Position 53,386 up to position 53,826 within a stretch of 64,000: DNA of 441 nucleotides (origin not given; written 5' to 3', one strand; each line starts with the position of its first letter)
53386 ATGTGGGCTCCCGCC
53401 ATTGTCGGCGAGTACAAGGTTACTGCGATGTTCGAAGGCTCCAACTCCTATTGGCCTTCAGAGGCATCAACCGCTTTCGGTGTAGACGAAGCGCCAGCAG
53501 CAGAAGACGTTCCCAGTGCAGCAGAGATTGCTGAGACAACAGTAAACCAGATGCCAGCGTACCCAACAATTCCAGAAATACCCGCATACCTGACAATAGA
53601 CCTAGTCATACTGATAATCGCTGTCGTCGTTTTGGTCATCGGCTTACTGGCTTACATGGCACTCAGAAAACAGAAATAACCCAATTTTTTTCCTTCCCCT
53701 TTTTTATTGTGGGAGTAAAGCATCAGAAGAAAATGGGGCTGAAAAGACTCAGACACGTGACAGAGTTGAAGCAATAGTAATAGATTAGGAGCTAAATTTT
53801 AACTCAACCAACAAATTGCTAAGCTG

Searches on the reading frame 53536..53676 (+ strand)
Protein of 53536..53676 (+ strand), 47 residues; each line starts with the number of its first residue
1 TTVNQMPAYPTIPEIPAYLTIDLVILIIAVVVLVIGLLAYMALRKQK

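Call 63: search_protein_families(library=ncbifam, proteins=[window:53536-53676:+], max_evalue=10)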
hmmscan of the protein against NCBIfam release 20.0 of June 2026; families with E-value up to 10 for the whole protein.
seq(47 aa): 2 families
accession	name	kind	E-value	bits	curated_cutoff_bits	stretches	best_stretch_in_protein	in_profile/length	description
TIGR00860.1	LIC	subfamily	0.082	11.6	280.2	1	4-39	295-330/462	cation transporter family protein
NF040843.1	SE2200_fam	equivalog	3.4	7.8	30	0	30-45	5-20/33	SE2200 family small protein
